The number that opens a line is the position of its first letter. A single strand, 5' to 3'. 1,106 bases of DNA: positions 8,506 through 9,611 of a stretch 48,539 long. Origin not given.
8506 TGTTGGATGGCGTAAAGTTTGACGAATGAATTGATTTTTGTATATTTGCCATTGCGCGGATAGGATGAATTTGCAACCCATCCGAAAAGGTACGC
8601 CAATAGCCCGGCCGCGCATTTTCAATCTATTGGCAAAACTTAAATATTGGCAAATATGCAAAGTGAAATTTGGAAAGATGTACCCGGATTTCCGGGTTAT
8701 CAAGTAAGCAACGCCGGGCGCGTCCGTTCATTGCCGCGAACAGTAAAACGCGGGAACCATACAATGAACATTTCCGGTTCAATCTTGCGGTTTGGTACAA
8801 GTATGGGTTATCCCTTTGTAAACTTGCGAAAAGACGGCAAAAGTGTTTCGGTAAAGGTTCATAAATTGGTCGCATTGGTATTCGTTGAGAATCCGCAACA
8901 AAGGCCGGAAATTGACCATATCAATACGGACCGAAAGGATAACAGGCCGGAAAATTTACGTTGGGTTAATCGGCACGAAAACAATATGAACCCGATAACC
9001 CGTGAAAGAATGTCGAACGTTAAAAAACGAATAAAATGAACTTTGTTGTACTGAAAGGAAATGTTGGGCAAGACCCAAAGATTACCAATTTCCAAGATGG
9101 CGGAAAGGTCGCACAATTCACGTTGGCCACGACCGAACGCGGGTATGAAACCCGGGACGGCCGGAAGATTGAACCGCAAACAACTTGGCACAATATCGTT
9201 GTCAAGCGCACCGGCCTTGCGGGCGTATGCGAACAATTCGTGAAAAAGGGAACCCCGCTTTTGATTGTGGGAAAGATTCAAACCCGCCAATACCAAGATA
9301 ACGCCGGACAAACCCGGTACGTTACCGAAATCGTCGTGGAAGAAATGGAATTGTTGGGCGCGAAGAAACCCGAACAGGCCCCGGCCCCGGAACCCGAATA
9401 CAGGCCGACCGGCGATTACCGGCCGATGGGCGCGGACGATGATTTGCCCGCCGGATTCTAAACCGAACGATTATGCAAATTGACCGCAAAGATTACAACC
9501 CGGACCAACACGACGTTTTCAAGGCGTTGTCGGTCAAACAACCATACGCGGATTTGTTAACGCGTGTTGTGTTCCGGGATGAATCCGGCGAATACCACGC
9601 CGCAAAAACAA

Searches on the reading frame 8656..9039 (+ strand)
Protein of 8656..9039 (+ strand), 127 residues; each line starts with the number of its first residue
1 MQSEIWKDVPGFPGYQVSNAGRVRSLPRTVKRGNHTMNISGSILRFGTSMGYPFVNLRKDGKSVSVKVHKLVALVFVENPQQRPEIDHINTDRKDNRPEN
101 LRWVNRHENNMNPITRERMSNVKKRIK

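Call 8: search_protein_families(library=pfam, proteins=[window:8656-9039:+], max_evalue=0.01)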
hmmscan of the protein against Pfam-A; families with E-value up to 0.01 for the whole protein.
window:8656-9039:+ (127 aa): 2 families
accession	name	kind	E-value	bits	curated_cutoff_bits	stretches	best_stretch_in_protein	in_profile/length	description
PF07463.16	NUMOD4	-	8.5e-14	52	23.4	1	4-58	1-49/49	NUMOD4 motif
PF13392.12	HNH_3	-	5.3e-10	39.2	24.8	1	85-111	20-46/46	HNH endonuclease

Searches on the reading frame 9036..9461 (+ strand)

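Call 8: search_protein_families(library=pfam, proteins=[window:9036-9461:+], max_evalue=0.01)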
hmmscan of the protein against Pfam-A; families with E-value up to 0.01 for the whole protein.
window:9036-9461:+ (141 aa): 1 family
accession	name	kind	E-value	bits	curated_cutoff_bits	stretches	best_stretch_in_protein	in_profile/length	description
PF00436.31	SSB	-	3.2e-26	91.9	26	1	1-107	1-104/104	Single-strand binding protein family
